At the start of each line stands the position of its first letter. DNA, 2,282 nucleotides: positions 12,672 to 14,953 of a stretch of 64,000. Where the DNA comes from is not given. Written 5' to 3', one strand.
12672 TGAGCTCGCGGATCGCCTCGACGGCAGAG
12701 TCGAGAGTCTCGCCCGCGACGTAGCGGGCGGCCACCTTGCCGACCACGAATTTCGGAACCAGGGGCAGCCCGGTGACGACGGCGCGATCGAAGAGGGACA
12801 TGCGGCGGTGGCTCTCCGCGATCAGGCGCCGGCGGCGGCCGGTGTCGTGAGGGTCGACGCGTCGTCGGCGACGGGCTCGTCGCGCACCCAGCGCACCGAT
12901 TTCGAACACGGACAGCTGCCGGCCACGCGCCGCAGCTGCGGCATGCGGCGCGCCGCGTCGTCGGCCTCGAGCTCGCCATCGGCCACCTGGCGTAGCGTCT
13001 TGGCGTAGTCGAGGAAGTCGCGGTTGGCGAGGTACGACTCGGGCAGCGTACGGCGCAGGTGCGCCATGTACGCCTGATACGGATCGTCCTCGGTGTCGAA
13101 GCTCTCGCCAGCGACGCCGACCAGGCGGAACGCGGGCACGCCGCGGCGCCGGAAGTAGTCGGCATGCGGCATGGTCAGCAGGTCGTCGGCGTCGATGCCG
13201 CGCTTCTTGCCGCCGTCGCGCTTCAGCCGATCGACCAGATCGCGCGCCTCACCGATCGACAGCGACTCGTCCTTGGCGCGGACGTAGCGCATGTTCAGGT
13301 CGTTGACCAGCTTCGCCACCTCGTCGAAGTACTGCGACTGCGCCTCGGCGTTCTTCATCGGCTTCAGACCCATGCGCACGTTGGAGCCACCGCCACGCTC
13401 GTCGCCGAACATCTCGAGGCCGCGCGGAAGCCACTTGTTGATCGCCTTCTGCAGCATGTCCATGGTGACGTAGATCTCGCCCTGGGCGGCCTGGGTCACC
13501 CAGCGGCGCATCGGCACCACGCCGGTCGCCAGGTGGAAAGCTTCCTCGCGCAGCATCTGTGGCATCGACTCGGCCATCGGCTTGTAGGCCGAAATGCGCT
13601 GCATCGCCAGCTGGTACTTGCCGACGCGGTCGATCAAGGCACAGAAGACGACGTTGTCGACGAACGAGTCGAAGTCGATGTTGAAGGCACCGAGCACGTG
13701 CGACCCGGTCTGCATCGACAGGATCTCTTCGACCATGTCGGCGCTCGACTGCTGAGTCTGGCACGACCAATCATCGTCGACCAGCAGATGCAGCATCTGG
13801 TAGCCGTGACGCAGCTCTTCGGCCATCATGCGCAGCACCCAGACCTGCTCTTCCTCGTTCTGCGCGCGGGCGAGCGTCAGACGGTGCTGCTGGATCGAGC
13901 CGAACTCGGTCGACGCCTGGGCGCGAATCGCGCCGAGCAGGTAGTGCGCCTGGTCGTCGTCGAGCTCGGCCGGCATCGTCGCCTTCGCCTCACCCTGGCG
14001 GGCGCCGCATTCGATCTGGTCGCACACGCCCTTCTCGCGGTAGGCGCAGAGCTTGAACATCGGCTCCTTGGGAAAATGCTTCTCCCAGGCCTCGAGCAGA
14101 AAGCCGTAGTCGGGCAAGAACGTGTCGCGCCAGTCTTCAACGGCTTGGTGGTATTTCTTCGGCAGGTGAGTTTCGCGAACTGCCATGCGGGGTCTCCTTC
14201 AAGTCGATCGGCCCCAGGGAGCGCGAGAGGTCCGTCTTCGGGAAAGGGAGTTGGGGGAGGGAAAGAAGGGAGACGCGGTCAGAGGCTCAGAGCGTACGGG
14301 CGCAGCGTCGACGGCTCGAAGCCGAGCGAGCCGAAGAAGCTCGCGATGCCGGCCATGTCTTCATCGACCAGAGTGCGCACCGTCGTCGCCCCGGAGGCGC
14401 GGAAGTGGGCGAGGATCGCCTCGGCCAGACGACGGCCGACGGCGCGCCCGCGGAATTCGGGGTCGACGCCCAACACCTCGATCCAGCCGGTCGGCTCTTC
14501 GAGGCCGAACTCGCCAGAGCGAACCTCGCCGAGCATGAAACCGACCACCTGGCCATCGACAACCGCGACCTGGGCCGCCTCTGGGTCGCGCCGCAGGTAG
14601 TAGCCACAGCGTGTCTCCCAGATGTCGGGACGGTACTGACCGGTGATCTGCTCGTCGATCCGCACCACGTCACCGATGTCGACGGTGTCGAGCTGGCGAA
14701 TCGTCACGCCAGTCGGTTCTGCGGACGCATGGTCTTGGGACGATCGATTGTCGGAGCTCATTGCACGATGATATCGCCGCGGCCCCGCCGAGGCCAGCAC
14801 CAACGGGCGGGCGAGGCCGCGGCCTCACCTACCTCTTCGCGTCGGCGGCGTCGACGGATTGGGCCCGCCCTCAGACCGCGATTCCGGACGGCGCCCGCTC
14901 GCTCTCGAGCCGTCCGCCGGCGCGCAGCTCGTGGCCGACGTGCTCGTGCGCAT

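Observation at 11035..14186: Orphan BoxB-like di-iron oxygenase in an operon with proline dehydrogenase and P5C reductase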

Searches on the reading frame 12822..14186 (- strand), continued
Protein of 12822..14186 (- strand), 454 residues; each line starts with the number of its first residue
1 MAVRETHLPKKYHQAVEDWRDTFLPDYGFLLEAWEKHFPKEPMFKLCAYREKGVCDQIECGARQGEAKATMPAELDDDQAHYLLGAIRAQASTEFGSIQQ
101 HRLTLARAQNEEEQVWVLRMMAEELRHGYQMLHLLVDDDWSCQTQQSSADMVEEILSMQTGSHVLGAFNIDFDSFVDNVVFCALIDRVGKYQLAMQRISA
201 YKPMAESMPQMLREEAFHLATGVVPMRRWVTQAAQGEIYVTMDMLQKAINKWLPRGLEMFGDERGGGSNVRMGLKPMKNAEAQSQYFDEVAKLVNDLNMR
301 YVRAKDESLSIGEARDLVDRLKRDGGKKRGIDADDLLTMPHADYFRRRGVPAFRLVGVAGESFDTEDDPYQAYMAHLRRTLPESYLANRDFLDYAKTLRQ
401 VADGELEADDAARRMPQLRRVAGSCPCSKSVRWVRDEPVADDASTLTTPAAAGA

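Call 70: search_protein_families(library=ncbifam, proteins=[L002:2401-3801:-, L130:1955-3901:-, L160:258-1667:+, L089:1852-2292:+, L089:2-562:-], max_evalue=1e-20)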
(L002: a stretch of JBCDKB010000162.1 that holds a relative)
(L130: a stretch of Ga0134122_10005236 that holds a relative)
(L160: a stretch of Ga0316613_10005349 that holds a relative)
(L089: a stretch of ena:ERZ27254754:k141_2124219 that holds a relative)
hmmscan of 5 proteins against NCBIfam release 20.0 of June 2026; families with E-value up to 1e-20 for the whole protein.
L002:2401-3801:- (466 aa): 89 families (the best 25 are shown)
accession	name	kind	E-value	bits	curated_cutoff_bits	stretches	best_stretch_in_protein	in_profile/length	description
NF005858.0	PRK07787.1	subfamily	4.4e-117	391.4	575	1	20-462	47-469/471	acyl-CoA synthetase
NF005702.0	PRK07514.1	subfamily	1.9e-111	372.9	558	1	18-460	53-495/506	malonyl-CoA synthase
NF004837.0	PRK06187.1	subfamily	8.1e-101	337.9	476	1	18-461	57-518/531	long-chain-fatty-acid--CoA ligase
NF004114.0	PRK05605.1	equivalog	5.5e-89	299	766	1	105-458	212-562/575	long-chain-fatty-acid--CoA ligase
NF006182.0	PRK08316.1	subfamily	3e-83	280.1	663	1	18-461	60-513/523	fatty acyl-CoA synthetase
NF052580.1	Str24CoAsynCasG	equivalog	3e-75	253.6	750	1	18-458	90-543/548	steroid-24-oyl-CoA synthetase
NF004511.1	PRK05852.1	equivalog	3.9e-75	253.4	650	1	17-463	49-502/505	FadD7 family fatty acid--CoA ligase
NF006572.0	PRK09088.1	equivalog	1.1e-73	248.6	696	1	17-461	51-483/491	acyl-CoA synthetase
NF006181.0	PRK08314.1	subfamily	2.7e-72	243.8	705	1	90-457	182-546/563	long-chain-fatty-acid--CoA ligase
NF005307.0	PRK06839.1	equivalog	3.4e-71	240.4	748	1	19-462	53-490/496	o-succinylbenzoate--CoA ligase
NF005801.1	PRK07656.1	equivalog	2.6e-68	230.9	657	1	18-461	50-499/500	FadD3 family acyl-CoA ligase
NF004822.0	PRK06178.1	equivalog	1.8e-67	228.2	782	1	86-464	186-566/571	acyl-CoA synthetase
NF052269.1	Staph_lig_FadD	equivalog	2.3e-67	227.4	650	1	36-461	69-489/499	long-chain-fatty-acid--CoA ligase FadD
NF004797.0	PRK06145.1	equivalog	2.4e-67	227.4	850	1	24-459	57-489/499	acyl-CoA synthetase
NF002966.0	PRK03640.1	equivalog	4.4e-66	223.4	556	1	19-462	52-477/483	o-succinylbenzoate--CoA ligase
TIGR02262.1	benz_CoA_lig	subfamily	2.8e-65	221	375.25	1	20-461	56-505/508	benzoate-CoA ligase family protein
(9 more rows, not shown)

L130:1955-3901:- (648 aa): 57 families (the best 25 are shown)
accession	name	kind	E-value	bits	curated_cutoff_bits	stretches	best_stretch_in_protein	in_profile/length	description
NF004282.0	PRK05691.1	subfamily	8.1e-153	510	4090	1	2-602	2187-2775/4334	non-ribosomal peptide synthase/polyketide synthase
NF041803.1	NRPS_SolG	exception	1.6e-144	483.1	2200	1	6-597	564-1150/1163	solanimycin non-ribosomal peptide synthetase SolG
TIGR01733.1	AA-adenyl-dom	subfamily_domain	1.7e-132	442.1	317.4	1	30-440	1-409/409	amino acid adenylation domain-containing protein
NF038078.1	NRPS_MxcG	equivalog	5.1e-114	381.9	2300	1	8-608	461-1047/1442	myxochelin non-ribosomal peptide synthetase MxcG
NF047350.1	aureusi_NRPS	equivalog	4.6e-100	335.6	2500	1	4-603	414-976/2373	aureusimine non-ribosomal peptide synthetase AusA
NF007605.2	PRK10252.1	equivalog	1.7e-94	317.4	2400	1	1-598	452-1037/1292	enterobactin non-ribosomal peptide synthetase EntF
TIGR01734.1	D-ala-DACP-lig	equivalog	1.1e-73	248.5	559.85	1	10-516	7-498/504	D-alanine--poly(phosphoribitol) ligase subunit DltA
NF003417.0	PRK04813.1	subfamily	2e-70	237.8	476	1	11-516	11-499/505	D-alanine--poly(phosphoribitol) ligase subunit DltA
TIGR03443.1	alpha_am_amid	equivalog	1.5e-66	224.7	1030.1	1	145-603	412-918/1390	L-aminoadipate-semialdehyde dehydrogenase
TIGR03098.1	ligase_PEP_1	hypoth_equivalog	2.8e-59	201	592.35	1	4-516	1-514/517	acyl-CoA ligase (AMP-forming), exosortase A system-associated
NF004837.0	PRK06187.1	subfamily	2.1e-54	184.7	476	1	3-517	8-519/531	long-chain-fatty-acid--CoA ligase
NF004822.0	PRK06178.1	equivalog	2.3e-47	161.9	782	1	145-516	210-563/571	acyl-CoA synthetase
NF006181.0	PRK08314.1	subfamily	2.4e-47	161.4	705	1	138-511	194-545/563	long-chain-fatty-acid--CoA ligase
NF005858.0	PRK07787.1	subfamily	3.4e-45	154.4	575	1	5-516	3-468/471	acyl-CoA synthetase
NF004511.1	PRK05852.1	equivalog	5.6e-40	137.4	650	0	291-516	301-500/505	FadD7 family fatty acid--CoA ligase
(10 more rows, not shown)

L160:258-1667:+ (469 aa): 68 families (the best 25 are shown)
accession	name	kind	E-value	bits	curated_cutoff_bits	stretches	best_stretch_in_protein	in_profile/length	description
NF003313.0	PRK04319.1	equivalog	4.5e-199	662.4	729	1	1-466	109-572/574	acetate--CoA ligase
TIGR02188.1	Ac_CoA_lig_AcsA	equivalog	1.5e-128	429.8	724.95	1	2-468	125-619/629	acetate--CoA ligase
NF001208.0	PRK00174.1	subfamily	6.5e-126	421.2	657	1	2-468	146-634/649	acetate--CoA ligase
NF047394.1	AcylCoAsynMbcS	equivalog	1.2e-89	301.3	850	1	3-455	78-520/525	acyl-CoA synthetase MbcS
NF007815.0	PRK10524.1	equivalog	8.7e-81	272.3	955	1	2-467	120-615/629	propionate--CoA ligase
NF004837.0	PRK06187.1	subfamily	6.9e-76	255.6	476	1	3-454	70-521/531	long-chain-fatty-acid--CoA ligase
TIGR02316.1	propion_prpE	equivalog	4.5e-73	246.9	827.4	1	1-466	118-613/628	propionate--CoA ligase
TIGR02262.1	benz_CoA_lig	subfamily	5.9e-64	216.6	375.25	1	7-452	71-506/508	benzoate-CoA ligase family protein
NF006181.0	PRK08314.1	subfamily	3.2e-58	197.4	705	1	3-455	87-554/563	long-chain-fatty-acid--CoA ligase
NF006182.0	PRK08316.1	subfamily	4.4e-55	187.1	663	1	7-454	77-516/523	fatty acyl-CoA synthetase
NF005714.0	PRK07529.1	subfamily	5.9e-55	186.8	632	1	3-456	100-577/640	acyl-CoA synthetase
NF053567.1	HBDA_AROS1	equivalog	2.4e-54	184.6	1000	1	2-452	75-516/523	3-hydroxybenzoate--CoA ligase HbdA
NF004808.0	PRK06155.1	equivalog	5.2e-52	176.8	722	1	7-456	87-523/542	ATP-dependent acyl-CoA ligase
NF004822.0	PRK06178.1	equivalog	9.5e-50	169.7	782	1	2-453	98-565/571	acyl-CoA synthetase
NF005307.0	PRK06839.1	equivalog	8.4e-49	166.5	748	1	7-451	69-489/496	o-succinylbenzoate--CoA ligase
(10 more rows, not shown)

L089:1852-2292:+ (147 aa): 0 families

L089:2-562:- (187 aa): 39 families (the best 25 are shown)
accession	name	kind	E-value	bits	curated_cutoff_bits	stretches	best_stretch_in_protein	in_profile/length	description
NF004475.0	PRK05809.1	subfamily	8.8e-39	133.5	394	1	5-187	5-178/260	short-chain-enoyl-CoA hydratase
NF051848.1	EnCoAHydtEchA19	equivalog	1.3e-38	133.1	400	1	8-187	4-176/258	enoyl-CoA hydratase EchA19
NF005803.0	PRK07658.1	equivalog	2.2e-38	132.1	313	1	6-187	4-175/257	enoyl-CoA hydratase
NF005802.0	PRK07657.1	equivalog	7e-36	124.1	363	1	8-187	8-178/260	enoyl-CoA hydratase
NF008363.0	PRK11154.1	equivalog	1.6e-34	119.1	869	1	3-187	5-184/708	fatty acid oxidation complex subunit alpha FadJ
NF006007.0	PRK08138.1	subfamily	3.1e-34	118.5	355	1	6-187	10-179/261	enoyl-CoA hydratase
NF004517.0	PRK05862.1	equivalog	7.3e-34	117.4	396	1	6-186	6-174/257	enoyl-CoA hydratase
NF007239.0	PRK09674.1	equivalog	8.8e-34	117.1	371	1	5-187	5-175/257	2,3-dehydroadipyl-CoA hydratase PaaF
NF006100.0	PRK08252.1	subfamily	2.8e-33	115.6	282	1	5-187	4-172/254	crotonase/enoyl-CoA hydratase family protein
NF042430.2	EnCoAhydt_DpgD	equivalog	3e-33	115.4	400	1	10-187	3-176/258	enoyl-CoA-hydratase DpgD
NF004794.0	PRK06142.1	equivalog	1.9e-32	113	308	1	7-187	9-190/273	crotonase/enoyl-CoA hydratase family protein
NF004781.0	PRK06127.1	subfamily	1.6e-31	109.9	291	1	4-187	11-187/269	enoyl-CoA hydratase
NF008727.0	PRK11730.1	equivalog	3.6e-31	108.3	870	1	9-186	12-182/717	fatty acid oxidation complex subunit alpha FadB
NF004840.0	PRK06190.1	equivalog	6.7e-31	107.8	253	1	2-187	2-177/260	enoyl-CoA hydratase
NF004796.0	PRK06144.1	subfamily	8.5e-31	107.4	272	1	3-187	7-184/262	enoyl-CoA hydratase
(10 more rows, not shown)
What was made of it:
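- Tried and rejected: They are generic (acyl-CoA synthetase, NRPS adenylation domain, acetate-CoA ligase) and inconsistent (call 70).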

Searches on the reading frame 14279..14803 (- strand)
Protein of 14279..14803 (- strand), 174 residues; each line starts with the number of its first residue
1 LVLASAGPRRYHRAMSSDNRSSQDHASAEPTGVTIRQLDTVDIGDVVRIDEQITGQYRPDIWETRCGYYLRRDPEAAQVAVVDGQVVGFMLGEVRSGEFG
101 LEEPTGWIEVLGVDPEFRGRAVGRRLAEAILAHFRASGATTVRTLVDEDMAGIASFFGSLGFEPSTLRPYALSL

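Call 3: search_protein_families(library=pfam, proteins=[window:14279-14803:-], max_evalue=0.01)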
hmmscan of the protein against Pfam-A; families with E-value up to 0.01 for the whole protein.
window:14279-14803:- (174 aa): 5 families
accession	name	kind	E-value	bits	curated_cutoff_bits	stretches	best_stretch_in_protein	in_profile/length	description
PF00583.31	Acetyltransf_1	-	1.2e-13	51.8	20.7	1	63-162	17-116/116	Acetyltransferase (GNAT) family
PF13508.13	Acetyltransf_7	-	5.2e-10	40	27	1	79-164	7-84/84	Acetyltransferase (GNAT) domain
PF08445.16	FR47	-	2.6e-05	24.6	22.1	1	101-163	17-78/86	FR47-like protein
PF13673.13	Acetyltransf_10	-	3.8e-05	24.1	23.6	1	79-165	35-110/128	Acetyltransferase (GNAT) domain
PF14542.12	Acetyltransf_CG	-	0.0005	20.6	30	1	108-140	27-59/80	GCN5-related N-acetyl-transferase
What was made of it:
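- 14279..14761 (-): GNAT-family N-acyltransferase, 160 aa from ATG 14761 (the mechanical ORF reaches a TTG at 14803). It is the invariant upstream partner of the di-iron gene. Pfam Acetyltransf_1 at 51.8 bits (call 3).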

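Call 4: search_protein_families(library=ncbifam, proteins=[window:14279-14803:-], max_evalue=0.01)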
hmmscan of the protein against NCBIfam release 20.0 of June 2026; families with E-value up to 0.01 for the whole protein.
window:14279-14803:- (174 aa): 9 families
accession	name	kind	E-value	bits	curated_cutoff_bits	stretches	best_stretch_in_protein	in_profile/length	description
NF002959.0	PRK03624.1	equivalog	3.2e-10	39.9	124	1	32-164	6-131/147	GNAT family acetyltransferase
TIGR03448.1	mycothiol_MshD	equivalog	8.1e-07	28.6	163.1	1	81-164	205-287/294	mycothiol synthase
NF033075.0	AAC_6p_Steno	equivalog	0.00019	21.6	290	1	80-142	48-112/148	aminoglycoside 6'-N-acetyltransferase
TIGR01575.1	rimI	equivalog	0.00024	21.2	86.4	1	71-168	28-118/132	ribosomal protein S18-alanine N-acetyltransferase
NF043067.1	AAC_6p_group_E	equivalog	0.00041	20.2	140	1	66-141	29-106/140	aminoglycoside 6'-N-acetyltransferase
NF000497.1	AAC_6p_Iak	exception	0.00075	19.6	325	1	81-142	53-116/153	aminoglycoside N-acetyltransferase AAC(6')-Iak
NF000138.1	AAC_6p_Iz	exception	0.002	18.3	320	1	80-142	52-116/153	aminoglycoside N-acetyltransferase AAC(6')-Iz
NF007807.0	PRK10514.1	equivalog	0.002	18.1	134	1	106-165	71-125/147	acetyltransferase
NF040501.1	resist_ArsN2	equivalog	0.0023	17.6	125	1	105-164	48-103/133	arsenic resistance N-acetyltransferase ArsN2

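Call 48: search_solved_structures(query=window:14279-14761:-, max_evalue=0.01)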
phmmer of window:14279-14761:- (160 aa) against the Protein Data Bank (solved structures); distinct sequences matched with E-value up to 0.01: 12.
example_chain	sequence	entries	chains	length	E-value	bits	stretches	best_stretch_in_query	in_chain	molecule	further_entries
4pv6_C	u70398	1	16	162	3.6e-05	27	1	18-155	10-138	N-terminal acetyltransferase complex subunit [ARD1]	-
2pdo_A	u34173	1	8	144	5.7e-05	26.3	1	58-151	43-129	Acetyltransferase ypeA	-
4qvt_A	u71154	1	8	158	8.5e-05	25.8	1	59-151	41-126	Acetyltransferase YpeA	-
4qus_A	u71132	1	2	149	0.00011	25.4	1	58-151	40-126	Acetyltransferase YpeA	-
1u6m_A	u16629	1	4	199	0.00027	24.1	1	90-152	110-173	acetyltransferase, GNAT family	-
2cnm_A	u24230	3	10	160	0.00061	23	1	96-154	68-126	MODIFICATION OF 30S RIBOSOMAL SUBUNIT PROTEIN S18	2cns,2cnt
7q3a_A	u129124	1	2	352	0.0026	21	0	68-149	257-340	Putative acetyltransferase, GNAT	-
7l1k_A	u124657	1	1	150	0.0042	20.3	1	53-148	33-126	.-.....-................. 30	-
4zm6_A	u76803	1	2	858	0.0057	19.8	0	69-129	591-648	N-acetyl-beta-D glucosaminidase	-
5isv_A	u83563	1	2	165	0.0076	19.4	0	96-154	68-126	Ribosomal-protein-alanine acetyltransferase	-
5ib0_A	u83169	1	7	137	0.0081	19.3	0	55-127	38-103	Uncharacterized protein PA4534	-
4ubr_A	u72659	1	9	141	0.0087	19.2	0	55-127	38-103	Putative acetyltransferase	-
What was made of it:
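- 14279..14761 (-): The closest solved structures are Ard1, YpeA and RimI, all weak at E about 1e-5 (call 48).
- The GNAT most resembles protein N-terminal acetyltransferases, though weakly (call 48).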
